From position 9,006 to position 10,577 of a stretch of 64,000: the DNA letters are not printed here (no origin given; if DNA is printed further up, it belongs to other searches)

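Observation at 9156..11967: P450-SDR operon convergent with a steroid-5α-reductase/DUF1295-like membrane protein, one of three P450s in 64 kb, with an adrenodoxin-type Fdx/FNR pair at 22120-23468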

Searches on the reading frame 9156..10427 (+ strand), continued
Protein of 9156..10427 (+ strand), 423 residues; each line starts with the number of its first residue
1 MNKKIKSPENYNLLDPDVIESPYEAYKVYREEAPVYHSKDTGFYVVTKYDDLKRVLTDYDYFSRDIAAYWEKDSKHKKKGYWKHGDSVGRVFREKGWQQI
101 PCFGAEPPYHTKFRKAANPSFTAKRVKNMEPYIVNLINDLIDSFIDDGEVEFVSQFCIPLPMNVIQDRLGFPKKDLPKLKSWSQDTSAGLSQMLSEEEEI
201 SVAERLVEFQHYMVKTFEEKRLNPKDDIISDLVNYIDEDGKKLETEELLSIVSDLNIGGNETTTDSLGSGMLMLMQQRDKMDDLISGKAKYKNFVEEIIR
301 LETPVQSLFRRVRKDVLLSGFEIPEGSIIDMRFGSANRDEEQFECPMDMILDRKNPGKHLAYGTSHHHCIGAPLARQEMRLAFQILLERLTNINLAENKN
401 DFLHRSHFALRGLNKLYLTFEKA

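Call 27: find_homologous_proteins(query=window:9156-10427:+, max_evalue=1e-30)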
Query window:9156-10427:+ (423 aa): 2099 proteins with E <= 1e-30 among 8000 candidates; the best 120 are listed.
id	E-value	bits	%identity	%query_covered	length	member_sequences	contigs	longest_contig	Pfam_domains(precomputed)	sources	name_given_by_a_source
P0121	4.3e-286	966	100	100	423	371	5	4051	PF00067.28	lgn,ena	-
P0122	1.1e-246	836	84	100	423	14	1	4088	PF00067.28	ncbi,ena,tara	tara:strand:- start:16 stop:1287 length:1272 start_codon:yes stop_codon:yes gene_type:complete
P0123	6.9e-243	824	82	100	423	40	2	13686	PF00067.28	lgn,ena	-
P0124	3.1e-241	818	83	100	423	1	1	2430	PF00067.28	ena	-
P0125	1.6e-240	816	83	100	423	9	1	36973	PF00067.28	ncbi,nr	ncbi:MAG: cytochrome P450 [Pseudomonadota bacterium]|nr:cytochrome P450 [Pseudomonadota bacterium]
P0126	7.8e-240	814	83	100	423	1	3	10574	PF00067.28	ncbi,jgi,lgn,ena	jgi:cytochrome P450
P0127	2.7e-238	809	82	100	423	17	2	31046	PF00067.28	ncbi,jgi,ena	-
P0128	2.8e-238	809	82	100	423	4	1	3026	PF00067.28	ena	-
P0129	4.6e-235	798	82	99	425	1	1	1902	PF00067.28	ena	-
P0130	4.8e-235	798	82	100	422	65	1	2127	PF00067.28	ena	-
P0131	7.1e-235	798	82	99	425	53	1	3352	PF00067.28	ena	-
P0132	1.1e-216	738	83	91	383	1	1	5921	PF00067.28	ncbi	-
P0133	2.7e-210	717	75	97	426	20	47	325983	PF00067.28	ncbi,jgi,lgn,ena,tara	tara:strand:+ start:76 stop:1356 length:1281 start_codon:yes stop_codon:yes gene_type:complete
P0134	2.9e-209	713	74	97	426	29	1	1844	PF00067.28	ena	-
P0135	4.4e-207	706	74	97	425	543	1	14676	PF00067.28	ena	-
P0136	7.2e-173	593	62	100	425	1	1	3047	PF00067.28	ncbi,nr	ncbi:MAG: cytochrome P450 [Alphaproteobacteria bacterium]|nr:cytochrome P450 [Alphaproteobacteria ba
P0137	2.1e-171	588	63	99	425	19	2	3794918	PF00067.28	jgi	jgi:cytochrome P450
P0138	7.8e-168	577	61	99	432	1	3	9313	PF00067.28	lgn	-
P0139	5.8e-166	571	86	70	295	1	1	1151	PF00067.28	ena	-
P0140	6.1e-166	570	60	99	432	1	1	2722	PF00067.28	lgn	-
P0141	1.7e-165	569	60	99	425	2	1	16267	PF00067.28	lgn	-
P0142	2.8e-165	568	86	70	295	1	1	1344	PF00067.28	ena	-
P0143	9.1e-165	567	84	70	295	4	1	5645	PF00067.28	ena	-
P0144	9.3e-165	567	60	98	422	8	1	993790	PF00067.28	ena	-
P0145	2.1e-163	562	59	100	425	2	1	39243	PF00067.28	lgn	-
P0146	1.4e-161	556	60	99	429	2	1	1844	PF00067.28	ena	-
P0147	9.4e-156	537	85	67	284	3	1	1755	PF00067.28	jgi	jgi:cytochrome P450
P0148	3.4e-152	525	89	62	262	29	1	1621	PF00067.28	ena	-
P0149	2.9e-136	473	49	98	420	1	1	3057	PF00067.28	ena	-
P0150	1.6e-134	467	49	98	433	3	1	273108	PF00067.28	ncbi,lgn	-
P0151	1.4e-131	457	49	99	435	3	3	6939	PF00067.28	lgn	-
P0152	1.1e-108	382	46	97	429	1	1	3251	PF00067.28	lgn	-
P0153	9.2e-108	379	44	98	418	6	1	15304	PF00067.28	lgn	-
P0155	4.9e-104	367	42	100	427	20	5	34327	PF00067.28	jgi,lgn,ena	jgi:cytochrome P450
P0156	7.4e-103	363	44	97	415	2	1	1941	PF00067.28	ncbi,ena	-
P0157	1.5e-102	362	43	99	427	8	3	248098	PF00067.28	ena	-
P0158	4.6e-101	357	79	50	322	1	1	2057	PF09797.16,PF00067.28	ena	-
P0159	1.1e-100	356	85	45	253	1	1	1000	PF00067.28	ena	-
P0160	5.7e-100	353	40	98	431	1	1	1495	PF00067.28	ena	-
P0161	1.1e-99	352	42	98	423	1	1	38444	PF00067.28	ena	-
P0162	5.6e-99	350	43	98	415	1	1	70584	PF00067.28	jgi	jgi:cytochrome P450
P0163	6.3e-99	350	41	98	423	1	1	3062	PF00067.28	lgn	-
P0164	1.3e-98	349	41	100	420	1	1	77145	PF00067.28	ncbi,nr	ncbi:MAG: cytochrome P450 [Alphaproteobacteria bacterium]|nr:cytochrome P450 [Alphaproteobacteria ba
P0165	1.9e-98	348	43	98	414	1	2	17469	PF00067.28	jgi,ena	-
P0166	2.0e-98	348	42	98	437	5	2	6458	PF00067.28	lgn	-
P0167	3.0e-98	348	43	97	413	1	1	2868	PF00067.28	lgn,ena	-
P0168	4.6e-98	347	42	97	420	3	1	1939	PF00067.28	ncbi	-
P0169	7.6e-98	346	42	99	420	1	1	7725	PF00067.28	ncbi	-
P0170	1.0e-97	346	43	98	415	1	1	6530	PF00067.28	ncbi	-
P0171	1.1e-97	346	41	100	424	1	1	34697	PF00067.28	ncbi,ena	-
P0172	1.4e-97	345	43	97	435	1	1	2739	PF00067.28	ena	-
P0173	1.6e-97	345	43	98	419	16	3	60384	PF00067.28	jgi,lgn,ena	-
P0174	1.6e-97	345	41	97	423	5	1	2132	PF00067.28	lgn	-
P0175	1.6e-97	345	43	98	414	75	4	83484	PF00067.28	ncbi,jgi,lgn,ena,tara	tara:strand:+ start:5341 stop:6585 length:1245 start_codon:yes stop_codon:yes gene_type:complete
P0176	1.7e-97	345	41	97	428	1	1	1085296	PF00067.28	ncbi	-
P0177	2.4e-97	345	40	100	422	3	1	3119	PF00067.28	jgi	jgi:cytochrome P450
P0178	2.6e-97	344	42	99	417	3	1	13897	PF00067.28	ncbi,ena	-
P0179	2.6e-97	344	40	99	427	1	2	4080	PF00067.28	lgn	-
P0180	3.0e-97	344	40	99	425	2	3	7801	PF00067.28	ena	-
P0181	3.2e-97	344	41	97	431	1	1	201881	PF00067.28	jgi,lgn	-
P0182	3.7e-97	344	42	99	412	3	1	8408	PF00067.28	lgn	-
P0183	5.2e-97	343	41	97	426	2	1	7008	PF00067.28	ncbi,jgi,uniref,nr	ncbi:cytochrome P450 [Erythrobacter sp.]|jgi:cytochrome P450|uniref:cytochrome P450 n=1 Tax=Erythrob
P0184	5.5e-97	343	41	97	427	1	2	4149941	PF00067.28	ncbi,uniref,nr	ncbi:cytochrome P450 [Parerythrobacter jejuensis]|uniref:Cytochrome P450 n=1 Tax=Parerythrobacter je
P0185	6.6e-97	343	41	98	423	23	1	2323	PF00067.28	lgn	-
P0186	8.3e-97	343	42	99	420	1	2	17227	PF00067.28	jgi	-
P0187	8.5e-97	343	40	97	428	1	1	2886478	PF00067.28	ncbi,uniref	ncbi:cytochrome P450 [Qipengyuania sp. DSG2-2]|uniref:cytochrome P450 n=1 Tax=Qipengyuania sp. DGS2-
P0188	9.3e-97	343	43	97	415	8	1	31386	PF00067.28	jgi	-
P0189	9.5e-97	343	40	97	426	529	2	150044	PF00067.28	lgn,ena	-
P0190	9.7e-97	343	42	97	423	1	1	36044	PF00067.28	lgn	-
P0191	1.5e-96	342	41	100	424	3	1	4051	PF00067.28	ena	-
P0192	2.1e-96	341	41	97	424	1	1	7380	PF00067.28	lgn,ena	-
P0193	2.4e-96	341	40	100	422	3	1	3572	PF00067.28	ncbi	-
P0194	2.9e-96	341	41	97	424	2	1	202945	PF00067.28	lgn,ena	-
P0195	4.2e-96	340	41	97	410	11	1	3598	PF00067.28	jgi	jgi:cytochrome P450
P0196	5.1e-96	340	40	97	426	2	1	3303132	PF00067.28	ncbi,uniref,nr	ncbi:cytochrome P450 [Erythrobacter sp.]|uniref:cytochrome P450 n=1 Tax=Erythrobacter sp. TaxID=1042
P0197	5.3e-96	340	41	100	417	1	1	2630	PF00067.28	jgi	jgi:cytochrome P450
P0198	6.6e-96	340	40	99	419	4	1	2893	PF00067.28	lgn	-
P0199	7.9e-96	340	41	97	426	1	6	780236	PF00067.28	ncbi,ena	-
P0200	8.1e-96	340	40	98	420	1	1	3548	PF00067.28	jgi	-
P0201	8.7e-96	339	40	100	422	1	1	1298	PF00067.28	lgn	-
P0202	9.7e-96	339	41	98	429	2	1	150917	PF00067.28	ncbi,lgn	ncbi:MAG: cytochrome P450 [Alphaproteobacteria bacterium]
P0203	1.7e-95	338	40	98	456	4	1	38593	PF00067.28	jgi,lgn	jgi:cytochrome P450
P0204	1.7e-95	338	40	97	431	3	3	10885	PF00067.28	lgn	-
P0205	1.7e-95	338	40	97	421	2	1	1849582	PF00067.28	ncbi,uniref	ncbi:cytochrome P450 [Altererythrobacter sp. MF3-039]|uniref:cytochrome P450 n=1 Tax=Altererythrobac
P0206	1.8e-95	338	40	99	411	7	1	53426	PF00067.28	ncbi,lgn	-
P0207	2.1e-95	338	43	97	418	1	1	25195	PF00067.28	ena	-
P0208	2.5e-95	338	40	100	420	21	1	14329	PF00067.28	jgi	jgi:cytochrome P450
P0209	2.7e-95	338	40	97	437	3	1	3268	PF00067.28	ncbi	ncbi:MAG: cytochrome P450 [Erythrobacter sp.]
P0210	3.2e-95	338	43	98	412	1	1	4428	PF00067.28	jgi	jgi:cytochrome P450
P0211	3.3e-95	337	41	97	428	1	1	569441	PF00067.28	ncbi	-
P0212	4.3e-95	337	40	97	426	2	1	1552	PF00067.28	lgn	-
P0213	4.6e-95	337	41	97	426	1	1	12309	PF00067.28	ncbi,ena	-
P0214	5.2e-95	337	41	97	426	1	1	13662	PF00067.28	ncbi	-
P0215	5.4e-95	337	40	100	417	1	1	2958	PF00067.28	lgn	-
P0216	5.7e-95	337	40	100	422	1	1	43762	PF00067.28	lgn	-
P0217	6.6e-95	337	39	99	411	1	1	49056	PF00067.28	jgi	jgi:cytochrome P450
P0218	7.2e-95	336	41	97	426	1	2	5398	PF00067.28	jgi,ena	-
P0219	7.5e-95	336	40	97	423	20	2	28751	PF00067.28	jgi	-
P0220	8.0e-95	336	41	98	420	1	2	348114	PF00067.28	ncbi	ncbi:MAG: cytochrome P450 [Sphingomonadales bacterium]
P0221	8.4e-95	336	40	97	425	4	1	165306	PF00067.28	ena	-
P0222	1.0e-94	336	42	97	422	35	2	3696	PF00067.28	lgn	-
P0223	1.3e-94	336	40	100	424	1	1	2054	PF00067.28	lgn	-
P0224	1.4e-94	335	41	97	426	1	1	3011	PF00067.28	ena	-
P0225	1.7e-94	335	41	99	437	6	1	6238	PF00067.28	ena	-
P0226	1.7e-94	335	40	100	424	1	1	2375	PF00067.28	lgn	-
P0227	1.7e-94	335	40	99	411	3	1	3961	PF00067.28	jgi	jgi:cytochrome P450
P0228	1.8e-94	335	41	100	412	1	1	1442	PF00067.28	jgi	jgi:cytochrome P450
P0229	1.9e-94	335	41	97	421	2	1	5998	PF00067.28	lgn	-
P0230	2.3e-94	335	40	97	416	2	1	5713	PF00067.28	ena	-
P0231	2.4e-94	335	41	99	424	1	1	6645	PF00067.28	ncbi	-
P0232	2.7e-94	335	40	97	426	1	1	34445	PF00067.28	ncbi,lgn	-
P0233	2.7e-94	334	40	99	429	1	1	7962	PF00067.28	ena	-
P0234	3.6e-94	334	40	97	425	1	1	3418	PF00067.28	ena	-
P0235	3.9e-94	334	39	98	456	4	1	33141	PF00067.28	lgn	-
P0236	5.2e-94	334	40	99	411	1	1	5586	PF00067.28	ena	-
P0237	5.4e-94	333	42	97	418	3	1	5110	PF00067.28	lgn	-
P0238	1.4e-93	332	39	99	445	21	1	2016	PF00067.28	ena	-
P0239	1.5e-93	332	41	98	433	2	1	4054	PF00067.28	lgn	-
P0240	1.7e-93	332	40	97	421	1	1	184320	PF00067.28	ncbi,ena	-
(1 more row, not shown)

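Call 28: find_encoding_contigs(protein=P0137, flank=8000, max_places=2)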
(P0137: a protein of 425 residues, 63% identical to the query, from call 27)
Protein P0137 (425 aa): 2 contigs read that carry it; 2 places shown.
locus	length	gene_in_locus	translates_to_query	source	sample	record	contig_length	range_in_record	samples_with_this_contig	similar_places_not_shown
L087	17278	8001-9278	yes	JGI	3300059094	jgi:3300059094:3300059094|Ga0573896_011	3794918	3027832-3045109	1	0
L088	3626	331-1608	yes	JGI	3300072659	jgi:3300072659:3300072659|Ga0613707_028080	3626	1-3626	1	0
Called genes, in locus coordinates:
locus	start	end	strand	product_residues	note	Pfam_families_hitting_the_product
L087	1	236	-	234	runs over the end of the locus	PF00440:TetR_N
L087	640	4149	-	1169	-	PF08448:PAS_4, PF08447:PAS_3, PF00989:PAS, PF13426:PAS_9, PF08447:PAS_3, PF00989:PAS, PF13426:PAS_9, PF02518:HATPase_c, +10 more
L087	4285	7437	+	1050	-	PF00133:tRNA-synt_1, PF09334:tRNA-synt_1g (weak), PF08264:Anticodon_1, PF19302:DUF5915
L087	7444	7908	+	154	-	PF01124:MAPEG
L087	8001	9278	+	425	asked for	PF00067:p450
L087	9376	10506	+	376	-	PF16697:Yop-YscD_cpl, PF00498:FHA, PF07228:SpoIIE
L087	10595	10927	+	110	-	PF01740:STAS, PF13466:STAS_2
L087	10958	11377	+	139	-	PF13581:HATPase_c_2, PF02518:HATPase_c (weak)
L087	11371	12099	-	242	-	PF00481:PP2C, PF13672:PP2C_2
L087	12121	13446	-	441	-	PF09850:DotU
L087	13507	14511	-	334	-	PF16697:Yop-YscD_cpl, PF00498:FHA, PF20232:T6SS_FHA_C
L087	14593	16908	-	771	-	PF13428:TPR_14 (faint), PF00515:TPR_1 (faint), PF07719:TPR_2 (faint), PF12895:ANAPC3 (faint), PF13181:TPR_8 (faint), PF13414:TPR_11 (faint), PF13431:TPR_17 (faint), PF13432:TPR_16 (weak), +2 more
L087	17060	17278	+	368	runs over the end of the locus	PF07719:TPR_2 (faint), PF13428:TPR_14 (faint), PF01476:LysM (weak), PF00515:TPR_1 (faint)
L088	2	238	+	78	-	?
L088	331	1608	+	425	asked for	PF00067:p450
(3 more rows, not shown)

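Call 29: find_encoding_contigs(protein=P0144, flank=8000, max_places=2)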
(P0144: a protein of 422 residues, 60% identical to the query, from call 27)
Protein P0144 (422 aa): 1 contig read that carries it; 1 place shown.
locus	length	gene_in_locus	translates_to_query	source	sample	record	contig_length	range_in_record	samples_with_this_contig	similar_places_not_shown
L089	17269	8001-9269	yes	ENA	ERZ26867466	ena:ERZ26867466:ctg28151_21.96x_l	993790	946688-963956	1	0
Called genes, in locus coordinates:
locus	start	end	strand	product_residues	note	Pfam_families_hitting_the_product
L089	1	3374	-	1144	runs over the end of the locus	PF08448:PAS_4, PF00989:PAS, PF08447:PAS_3, PF00989:PAS, PF13426:PAS_9, PF08447:PAS_3, PF08447:PAS_3, PF00989:PAS, +8 more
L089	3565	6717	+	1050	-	PF00133:tRNA-synt_1, PF09334:tRNA-synt_1g (weak), PF08264:Anticodon_1, PF19302:DUF5915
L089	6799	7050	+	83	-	-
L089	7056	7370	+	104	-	PF05016:ParE_toxin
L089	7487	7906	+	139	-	PF01124:MAPEG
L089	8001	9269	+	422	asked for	PF00067:p450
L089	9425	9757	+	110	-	PF01740:STAS, PF13466:STAS_2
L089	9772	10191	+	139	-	PF13581:HATPase_c_2, PF02518:HATPase_c (weak)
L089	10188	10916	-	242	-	PF00481:PP2C, PF13672:PP2C_2, PF07228:SpoIIE (faint)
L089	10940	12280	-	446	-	PF09850:DotU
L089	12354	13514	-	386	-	PF16697:Yop-YscD_cpl, PF00498:FHA, PF20232:T6SS_FHA_C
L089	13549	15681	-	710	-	PF12895:ANAPC3 (faint), PF13414:TPR_11 (faint), PF13428:TPR_14 (faint), PF14559:TPR_19 (faint), PF14561:TPR_20 (faint), PF21033:RMD1-3 (faint), PF23914:TPR_CcmH_CycH (faint), PF13432:TPR_16 (weak), +3 more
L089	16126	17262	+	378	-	PF00515:TPR_1 (faint), PF07719:TPR_2 (faint), PF01476:LysM (weak)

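Call 30: find_encoding_contigs(protein=P0150, flank=8000, max_places=2)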
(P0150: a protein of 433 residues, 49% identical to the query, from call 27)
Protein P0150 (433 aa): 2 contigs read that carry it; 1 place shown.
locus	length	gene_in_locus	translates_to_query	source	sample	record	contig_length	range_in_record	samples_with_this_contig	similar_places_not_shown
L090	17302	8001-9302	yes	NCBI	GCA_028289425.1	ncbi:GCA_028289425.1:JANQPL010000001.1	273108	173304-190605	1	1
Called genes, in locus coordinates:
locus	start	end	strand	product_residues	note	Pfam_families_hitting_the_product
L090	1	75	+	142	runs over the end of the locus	-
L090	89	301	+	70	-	-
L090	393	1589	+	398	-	PF04909:Amidohydro_2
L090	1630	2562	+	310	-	PF00392:GntR, PF07729:FCD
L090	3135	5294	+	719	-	PF07715:Plug, PF00593:TonB_dep_Rec_b-barrel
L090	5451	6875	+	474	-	PF07690:MFS_1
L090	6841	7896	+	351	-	PF00296:Bac_luciferase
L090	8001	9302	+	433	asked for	PF00067:p450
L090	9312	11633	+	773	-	PF02515:CoA_transf_3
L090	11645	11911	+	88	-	-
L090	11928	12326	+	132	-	PF01124:MAPEG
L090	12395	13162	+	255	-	PF00106:adh_short, PF08659:KR, PF23441:SDR (weak), PF13561:adh_short_C2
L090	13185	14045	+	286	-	PF00296:Bac_luciferase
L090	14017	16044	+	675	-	PF07678:TED_complement (faint), PF13249:SQHop_cyclase_N, PF13243:SQHop_cyclase_C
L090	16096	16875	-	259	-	PF00106:adh_short, PF08659:KR (weak), PF13561:adh_short_C2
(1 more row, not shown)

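Call 45: find_encoding_contigs(protein=P0184, flank=7000, max_places=1)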
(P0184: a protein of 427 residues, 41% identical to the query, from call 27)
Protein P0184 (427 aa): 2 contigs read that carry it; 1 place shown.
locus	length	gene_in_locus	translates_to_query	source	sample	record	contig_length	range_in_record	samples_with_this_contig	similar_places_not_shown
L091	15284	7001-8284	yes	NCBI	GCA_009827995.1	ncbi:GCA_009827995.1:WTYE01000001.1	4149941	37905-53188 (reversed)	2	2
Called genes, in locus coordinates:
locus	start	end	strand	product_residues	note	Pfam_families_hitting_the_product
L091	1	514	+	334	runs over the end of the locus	PF16884:ADH_N_2, PF00107:ADH_zinc_N, PF13602:ADH_zinc_N_2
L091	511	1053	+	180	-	PF13577:SnoaL_4, PF13474:SnoaL_3 (faint)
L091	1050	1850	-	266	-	PF00378:ECH_1, PF16113:ECH_2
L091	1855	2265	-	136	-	PF03061:4HBT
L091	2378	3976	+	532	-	PF00501:AMP-binding, PF13193:AMP-binding_C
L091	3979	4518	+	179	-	PF13669:Glyoxalase_4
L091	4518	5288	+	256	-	PF00753:Lactamase_B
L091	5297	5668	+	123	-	PF07366:SnoaL (weak), PF07858:LEH (faint), PF13577:SnoaL_4, PF12680:SnoaL_2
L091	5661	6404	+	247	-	PF00378:ECH_1, PF16113:ECH_2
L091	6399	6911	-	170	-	PF13577:SnoaL_4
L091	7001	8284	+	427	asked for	PF00067:p450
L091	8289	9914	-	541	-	PF00890:FAD_binding_2, PF01134:GIDA (faint), PF01266:DAO, PF03486:HI0933_like (weak), PF07992:Pyr_redox_2 (faint), PF12831:FAD_oxidored, PF13450:NAD_binding_8 (faint)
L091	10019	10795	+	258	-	PF00106:adh_short, PF01370:Epimerase (faint), PF08659:KR, PF23441:SDR (faint), PF13460:NAD_binding_10 (weak), PF13561:adh_short_C2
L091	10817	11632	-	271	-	PF00106:adh_short, PF08659:KR, PF13561:adh_short_C2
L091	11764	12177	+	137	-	PF13577:SnoaL_4, PF12680:SnoaL_2, PF14534:DUF4440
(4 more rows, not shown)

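Call 46: find_encoding_contigs(protein=P0157, flank=7000, max_places=1)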
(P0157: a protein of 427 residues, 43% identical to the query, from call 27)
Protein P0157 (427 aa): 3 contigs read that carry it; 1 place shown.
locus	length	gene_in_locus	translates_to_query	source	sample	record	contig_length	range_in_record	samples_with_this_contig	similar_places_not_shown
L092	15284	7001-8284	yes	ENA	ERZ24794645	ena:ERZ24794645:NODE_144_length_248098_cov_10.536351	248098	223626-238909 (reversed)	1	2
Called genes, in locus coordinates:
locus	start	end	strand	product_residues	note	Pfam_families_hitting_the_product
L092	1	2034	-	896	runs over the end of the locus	PF07715:Plug, PF00593:TonB_dep_Rec_b-barrel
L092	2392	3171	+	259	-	PF00106:adh_short, PF08659:KR, PF13561:adh_short_C2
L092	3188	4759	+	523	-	PF00501:AMP-binding, PF13193:AMP-binding_C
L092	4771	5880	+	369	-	PF01113:DapB_N (weak), PF19328:DAP_DH_C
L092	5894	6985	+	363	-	PF01113:DapB_N, PF19328:DAP_DH_C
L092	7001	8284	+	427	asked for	PF00067:p450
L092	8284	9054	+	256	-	PF00106:adh_short, PF08659:KR, PF13561:adh_short_C2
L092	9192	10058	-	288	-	-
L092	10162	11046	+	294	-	-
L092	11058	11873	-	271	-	PF00378:ECH_1, PF16113:ECH_2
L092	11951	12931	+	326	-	PF02746:MR_MLE_N, PF13378:MR_MLE_C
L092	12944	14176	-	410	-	PF02771:Acyl-CoA_dh_N, PF02770:Acyl-CoA_dh_M, PF00441:Acyl-CoA_dh_1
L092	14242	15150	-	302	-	PF03009:GDPD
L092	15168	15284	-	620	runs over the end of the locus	PF16655:PhoD_N, PF09423:PhoD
